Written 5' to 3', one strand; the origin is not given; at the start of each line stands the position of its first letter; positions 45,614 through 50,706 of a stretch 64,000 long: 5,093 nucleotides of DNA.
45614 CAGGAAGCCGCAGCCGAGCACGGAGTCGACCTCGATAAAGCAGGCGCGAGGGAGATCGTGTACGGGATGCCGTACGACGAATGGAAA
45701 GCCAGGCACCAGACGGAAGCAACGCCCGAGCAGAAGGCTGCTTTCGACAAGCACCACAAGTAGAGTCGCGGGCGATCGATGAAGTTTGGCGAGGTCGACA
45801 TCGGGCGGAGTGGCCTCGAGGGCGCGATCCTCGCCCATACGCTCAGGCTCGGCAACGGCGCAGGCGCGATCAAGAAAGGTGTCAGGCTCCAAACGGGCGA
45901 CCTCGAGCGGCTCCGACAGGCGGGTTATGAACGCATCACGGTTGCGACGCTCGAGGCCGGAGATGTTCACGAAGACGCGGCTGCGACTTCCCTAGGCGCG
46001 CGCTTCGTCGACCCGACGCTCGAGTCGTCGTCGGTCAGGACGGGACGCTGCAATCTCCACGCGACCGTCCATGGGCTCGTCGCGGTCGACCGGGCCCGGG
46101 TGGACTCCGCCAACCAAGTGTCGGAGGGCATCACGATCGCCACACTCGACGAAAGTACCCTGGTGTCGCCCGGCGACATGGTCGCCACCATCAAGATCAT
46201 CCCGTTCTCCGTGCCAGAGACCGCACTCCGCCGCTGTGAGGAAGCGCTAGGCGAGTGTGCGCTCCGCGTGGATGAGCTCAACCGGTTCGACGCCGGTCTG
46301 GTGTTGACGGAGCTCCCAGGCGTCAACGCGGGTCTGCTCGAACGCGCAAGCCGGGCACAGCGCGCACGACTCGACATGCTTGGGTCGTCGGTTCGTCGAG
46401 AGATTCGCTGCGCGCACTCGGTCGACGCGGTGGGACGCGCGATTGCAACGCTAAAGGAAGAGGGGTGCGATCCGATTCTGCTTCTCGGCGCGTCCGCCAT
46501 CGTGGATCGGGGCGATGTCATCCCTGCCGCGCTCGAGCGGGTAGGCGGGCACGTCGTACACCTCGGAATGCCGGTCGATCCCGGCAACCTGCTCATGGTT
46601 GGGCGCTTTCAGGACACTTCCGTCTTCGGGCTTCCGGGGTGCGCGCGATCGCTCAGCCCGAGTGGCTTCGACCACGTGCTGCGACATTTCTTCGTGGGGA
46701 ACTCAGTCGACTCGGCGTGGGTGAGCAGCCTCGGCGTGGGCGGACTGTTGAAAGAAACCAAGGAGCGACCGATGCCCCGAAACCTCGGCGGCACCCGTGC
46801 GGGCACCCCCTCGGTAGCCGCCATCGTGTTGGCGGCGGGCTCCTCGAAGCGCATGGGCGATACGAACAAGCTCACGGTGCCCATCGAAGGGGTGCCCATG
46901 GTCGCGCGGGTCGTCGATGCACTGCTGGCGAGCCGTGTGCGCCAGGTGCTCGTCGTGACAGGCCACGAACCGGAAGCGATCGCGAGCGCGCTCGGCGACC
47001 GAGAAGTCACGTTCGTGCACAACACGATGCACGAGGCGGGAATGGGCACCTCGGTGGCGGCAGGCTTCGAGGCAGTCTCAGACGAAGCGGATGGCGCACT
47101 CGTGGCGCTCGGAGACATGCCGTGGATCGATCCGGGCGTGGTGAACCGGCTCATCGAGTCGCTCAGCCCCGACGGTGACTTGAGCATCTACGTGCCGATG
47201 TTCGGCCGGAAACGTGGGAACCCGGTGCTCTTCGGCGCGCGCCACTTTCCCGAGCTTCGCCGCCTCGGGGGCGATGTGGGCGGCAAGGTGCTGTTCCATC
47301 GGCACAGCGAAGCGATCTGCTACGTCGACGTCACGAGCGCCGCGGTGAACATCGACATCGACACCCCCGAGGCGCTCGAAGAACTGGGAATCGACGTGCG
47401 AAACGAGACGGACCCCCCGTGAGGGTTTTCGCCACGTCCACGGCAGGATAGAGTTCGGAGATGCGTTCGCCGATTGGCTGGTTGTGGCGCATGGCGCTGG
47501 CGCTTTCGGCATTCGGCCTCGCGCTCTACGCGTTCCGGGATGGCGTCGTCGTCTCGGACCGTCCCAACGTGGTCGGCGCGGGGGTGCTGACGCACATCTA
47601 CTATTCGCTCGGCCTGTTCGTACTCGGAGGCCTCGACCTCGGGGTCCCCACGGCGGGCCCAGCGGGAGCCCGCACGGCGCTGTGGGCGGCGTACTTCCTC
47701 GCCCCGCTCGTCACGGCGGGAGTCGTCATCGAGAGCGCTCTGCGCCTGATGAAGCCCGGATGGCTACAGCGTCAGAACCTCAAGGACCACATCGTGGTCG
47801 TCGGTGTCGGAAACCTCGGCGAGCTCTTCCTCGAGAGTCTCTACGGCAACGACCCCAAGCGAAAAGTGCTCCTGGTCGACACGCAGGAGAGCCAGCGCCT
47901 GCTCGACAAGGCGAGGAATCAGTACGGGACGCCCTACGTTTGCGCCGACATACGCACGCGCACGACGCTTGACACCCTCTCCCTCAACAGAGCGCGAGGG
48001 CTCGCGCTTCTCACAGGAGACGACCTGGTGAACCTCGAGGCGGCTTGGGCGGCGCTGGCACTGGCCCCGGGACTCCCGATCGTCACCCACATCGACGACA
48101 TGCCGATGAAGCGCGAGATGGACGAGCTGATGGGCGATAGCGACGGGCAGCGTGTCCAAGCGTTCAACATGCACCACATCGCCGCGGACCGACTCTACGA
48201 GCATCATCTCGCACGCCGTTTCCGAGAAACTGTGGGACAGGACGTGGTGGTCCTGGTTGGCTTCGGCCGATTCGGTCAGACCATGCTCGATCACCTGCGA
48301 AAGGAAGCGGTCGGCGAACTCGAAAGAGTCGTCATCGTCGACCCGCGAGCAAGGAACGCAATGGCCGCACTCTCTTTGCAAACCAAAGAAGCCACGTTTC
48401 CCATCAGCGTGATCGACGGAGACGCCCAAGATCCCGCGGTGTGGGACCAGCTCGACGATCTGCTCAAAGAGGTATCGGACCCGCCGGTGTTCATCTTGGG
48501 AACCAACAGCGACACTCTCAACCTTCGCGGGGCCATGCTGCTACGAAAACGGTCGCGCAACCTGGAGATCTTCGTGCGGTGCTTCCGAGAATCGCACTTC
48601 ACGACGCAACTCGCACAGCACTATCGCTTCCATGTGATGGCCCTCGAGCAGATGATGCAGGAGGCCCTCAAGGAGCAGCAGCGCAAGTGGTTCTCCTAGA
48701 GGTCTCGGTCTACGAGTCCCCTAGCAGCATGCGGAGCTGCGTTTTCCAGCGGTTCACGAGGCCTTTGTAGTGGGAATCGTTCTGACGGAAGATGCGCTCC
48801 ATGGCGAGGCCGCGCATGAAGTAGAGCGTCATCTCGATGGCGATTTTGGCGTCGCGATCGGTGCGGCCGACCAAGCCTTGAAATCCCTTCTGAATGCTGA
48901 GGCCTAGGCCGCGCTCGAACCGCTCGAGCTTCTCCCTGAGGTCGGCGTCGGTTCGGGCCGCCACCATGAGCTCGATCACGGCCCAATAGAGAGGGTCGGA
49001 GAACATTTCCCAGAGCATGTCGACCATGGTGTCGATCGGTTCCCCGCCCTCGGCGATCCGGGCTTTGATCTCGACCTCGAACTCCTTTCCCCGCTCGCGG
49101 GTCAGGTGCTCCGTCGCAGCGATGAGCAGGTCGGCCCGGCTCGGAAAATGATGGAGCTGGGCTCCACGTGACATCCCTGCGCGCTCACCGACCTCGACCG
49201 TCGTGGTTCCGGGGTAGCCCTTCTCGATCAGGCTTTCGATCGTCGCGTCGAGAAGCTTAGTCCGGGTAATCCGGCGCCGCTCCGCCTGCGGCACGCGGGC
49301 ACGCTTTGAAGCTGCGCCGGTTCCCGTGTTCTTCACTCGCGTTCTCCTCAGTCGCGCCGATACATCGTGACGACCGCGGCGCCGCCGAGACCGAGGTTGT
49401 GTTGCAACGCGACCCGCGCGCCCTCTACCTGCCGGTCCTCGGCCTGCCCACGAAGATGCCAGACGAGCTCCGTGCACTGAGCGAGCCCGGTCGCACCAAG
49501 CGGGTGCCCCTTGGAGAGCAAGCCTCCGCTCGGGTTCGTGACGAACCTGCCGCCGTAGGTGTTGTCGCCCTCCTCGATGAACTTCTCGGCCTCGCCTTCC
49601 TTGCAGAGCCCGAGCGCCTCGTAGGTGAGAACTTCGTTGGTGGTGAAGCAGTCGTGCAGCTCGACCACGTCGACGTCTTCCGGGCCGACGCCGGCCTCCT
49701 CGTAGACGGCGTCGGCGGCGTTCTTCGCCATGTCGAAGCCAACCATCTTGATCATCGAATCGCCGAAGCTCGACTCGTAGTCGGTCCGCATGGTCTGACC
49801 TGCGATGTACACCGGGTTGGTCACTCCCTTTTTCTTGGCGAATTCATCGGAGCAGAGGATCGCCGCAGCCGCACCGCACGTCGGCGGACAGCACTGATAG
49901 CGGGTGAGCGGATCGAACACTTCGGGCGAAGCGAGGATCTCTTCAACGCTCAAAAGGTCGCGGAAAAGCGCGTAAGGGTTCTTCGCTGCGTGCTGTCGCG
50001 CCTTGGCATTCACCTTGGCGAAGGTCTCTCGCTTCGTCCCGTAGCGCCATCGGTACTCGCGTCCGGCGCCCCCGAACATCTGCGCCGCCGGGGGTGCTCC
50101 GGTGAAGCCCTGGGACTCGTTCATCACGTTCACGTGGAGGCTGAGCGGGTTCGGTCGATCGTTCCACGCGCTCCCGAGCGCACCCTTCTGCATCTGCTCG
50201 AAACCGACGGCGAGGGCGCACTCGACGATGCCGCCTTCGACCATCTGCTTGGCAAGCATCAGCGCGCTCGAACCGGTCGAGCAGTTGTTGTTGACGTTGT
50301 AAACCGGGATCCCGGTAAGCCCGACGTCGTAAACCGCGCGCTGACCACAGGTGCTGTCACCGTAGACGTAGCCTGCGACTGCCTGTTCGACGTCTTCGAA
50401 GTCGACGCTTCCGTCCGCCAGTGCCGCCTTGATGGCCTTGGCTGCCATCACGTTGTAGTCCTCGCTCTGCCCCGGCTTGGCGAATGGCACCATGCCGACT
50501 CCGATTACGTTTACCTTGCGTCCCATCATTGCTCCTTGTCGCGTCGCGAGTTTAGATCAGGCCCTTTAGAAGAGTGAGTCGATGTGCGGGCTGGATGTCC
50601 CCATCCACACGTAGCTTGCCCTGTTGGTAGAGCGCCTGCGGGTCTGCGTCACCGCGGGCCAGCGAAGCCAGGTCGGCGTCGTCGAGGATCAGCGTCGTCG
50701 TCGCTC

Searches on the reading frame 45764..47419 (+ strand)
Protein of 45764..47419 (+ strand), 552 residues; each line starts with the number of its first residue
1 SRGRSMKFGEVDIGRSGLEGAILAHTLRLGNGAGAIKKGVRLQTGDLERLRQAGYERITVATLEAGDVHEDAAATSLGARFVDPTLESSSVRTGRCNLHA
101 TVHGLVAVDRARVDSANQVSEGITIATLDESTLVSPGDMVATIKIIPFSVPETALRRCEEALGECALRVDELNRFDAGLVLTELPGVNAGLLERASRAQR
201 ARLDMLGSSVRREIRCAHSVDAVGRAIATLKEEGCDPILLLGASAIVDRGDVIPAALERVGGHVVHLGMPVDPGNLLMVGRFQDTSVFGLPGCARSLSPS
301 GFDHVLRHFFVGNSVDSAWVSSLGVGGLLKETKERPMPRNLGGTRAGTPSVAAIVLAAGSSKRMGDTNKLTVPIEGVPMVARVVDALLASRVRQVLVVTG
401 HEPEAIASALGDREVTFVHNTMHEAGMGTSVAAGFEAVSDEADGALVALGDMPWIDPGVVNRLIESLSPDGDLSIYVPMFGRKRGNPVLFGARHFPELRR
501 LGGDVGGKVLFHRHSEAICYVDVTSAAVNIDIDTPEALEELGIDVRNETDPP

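Call 52: search_protein_families(library=pfam, proteins=[window:45764-47419:+], max_evalue=0.0001)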
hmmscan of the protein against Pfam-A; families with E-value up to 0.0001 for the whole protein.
window:45764-47419:+ (552 aa): 3 families
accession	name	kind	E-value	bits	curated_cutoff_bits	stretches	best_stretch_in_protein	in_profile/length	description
PF12804.13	NTP_transf_3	-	2.9e-39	135.2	27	1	353-516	1-159/160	MobA-like NTP transferase domain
PF01128.25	IspD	-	2.8e-09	37.5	27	1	351-467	1-117/221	2-C-methyl-D-erythritol 4-phosphate cytidylyltransferase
PF02348.25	CTP_transf_3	-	4e-05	24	22.6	1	352-468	1-115/217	Cytidylyltransferase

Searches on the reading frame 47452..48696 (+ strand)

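Call 52: search_protein_families(library=pfam, proteins=[window:47452-48696:+], max_evalue=0.0001)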
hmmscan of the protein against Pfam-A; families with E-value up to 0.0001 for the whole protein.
window:47452-48696:+ (415 aa): 2 families
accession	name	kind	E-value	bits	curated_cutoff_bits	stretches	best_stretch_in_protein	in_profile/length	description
PF02254.24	TrkA_N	-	5.4e-23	82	23.8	2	114-217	1-99/116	TrkA-N domain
PF03435.24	Sacchrp_dh_NADP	-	7.4e-05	23.5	25.1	0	266-322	1-54/129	Saccharopine dehydrogenase NADP binding domain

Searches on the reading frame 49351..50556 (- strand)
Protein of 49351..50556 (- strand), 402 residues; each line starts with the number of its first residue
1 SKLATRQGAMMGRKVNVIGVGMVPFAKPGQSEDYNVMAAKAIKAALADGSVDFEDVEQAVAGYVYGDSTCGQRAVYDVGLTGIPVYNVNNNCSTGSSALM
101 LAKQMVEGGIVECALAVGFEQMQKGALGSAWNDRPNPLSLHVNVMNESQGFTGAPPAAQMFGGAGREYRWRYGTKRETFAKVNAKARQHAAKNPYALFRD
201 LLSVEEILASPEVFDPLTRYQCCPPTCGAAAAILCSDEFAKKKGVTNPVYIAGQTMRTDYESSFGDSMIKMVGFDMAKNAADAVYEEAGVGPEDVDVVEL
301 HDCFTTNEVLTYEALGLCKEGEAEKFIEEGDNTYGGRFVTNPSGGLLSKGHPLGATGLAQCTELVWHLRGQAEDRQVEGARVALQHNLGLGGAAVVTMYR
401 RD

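Call 52: search_protein_families(library=pfam, proteins=[window:49351-50556:-], max_evalue=0.0001)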
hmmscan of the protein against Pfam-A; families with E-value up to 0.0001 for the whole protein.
window:49351-50556:- (402 aa): 3 families
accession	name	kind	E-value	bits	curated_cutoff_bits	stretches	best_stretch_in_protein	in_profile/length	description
PF22691.2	Thiolase_C_1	-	1.2e-38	132.5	28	1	271-396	15-138/144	Thiolase C-terminal domain-like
PF00108.29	Thiolase_N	-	3.4e-18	66.4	26.4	1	16-236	2-258/260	Thiolase, N-terminal domain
PF02803.24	Thiolase_C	-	8.2e-10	38.8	27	1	279-373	26-102/123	Thiolase, C-terminal domain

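Call 98: search_protein_families(library=ncbifam, proteins=[window:49351-50556:-], max_evalue=1e-10)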
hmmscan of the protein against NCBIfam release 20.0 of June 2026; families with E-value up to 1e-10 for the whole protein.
window:49351-50556:- (402 aa): 20 families
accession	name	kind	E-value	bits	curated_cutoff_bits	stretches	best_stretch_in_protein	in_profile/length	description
NF006102.0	PRK08256.1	subfamily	7.2e-204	677.2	436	1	11-401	1-392/394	lipid-transfer protein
NF004720.0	PRK06064.1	subfamily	2.5e-82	276.7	420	1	13-401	2-387/389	thiolase domain-containing protein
NF053628.1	BnzsclthlBbsBGT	equivalog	3e-75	253.5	750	1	11-392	3-372/389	benzoylsuccinyl-CoA thiolase subunit BbsB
NF004715.0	PRK06059.1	equivalog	3e-72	243.8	424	1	11-393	2-391/399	lipid-transfer protein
NF004810.0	PRK06157.1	equivalog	4e-66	223.8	403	1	12-390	6-383/400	acetyl-CoA acetyltransferase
NF009228.0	PRK12578.1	subfamily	4e-65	219.9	485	1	11-398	1-384/387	thiolase domain-containing protein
NF005704.0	PRK07516.1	subfamily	4.6e-64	216.8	412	1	14-396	3-379/389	thiolase domain-containing protein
NF053570.1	AcCoTHIOL_METTL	equivalog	2.9e-63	214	600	1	13-398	2-380/385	acetyl-CoA acetyltransferase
NF006180.0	PRK08313.1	subfamily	3.6e-54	184.1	514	1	10-398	1-379/389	thiolase domain-containing protein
NF004811.0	PRK06158.1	subfamily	2e-53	181.7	421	1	14-389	9-367/384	acetyl-CoA acetyltransferase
NF004982.0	PRK06365.1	equivalog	3.2e-51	174.7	695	1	10-397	13-424/430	thiolase domain-containing protein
NF004936.0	PRK06289.1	equivalog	5.9e-46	157.1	375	1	14-397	4-398/405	acetyl-CoA acetyltransferase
NF005892.0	PRK07855.1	subfamily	2.6e-41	141.8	469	1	10-382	3-371/390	lipid-transfer protein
NF006010.0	PRK08142.1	subfamily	4.3e-39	134.4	462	1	35-390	26-372/388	thiolase domain-containing protein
NF004721.0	PRK06065.1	equivalog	8.2e-37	127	455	1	11-378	8-368/393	thiolase domain-containing protein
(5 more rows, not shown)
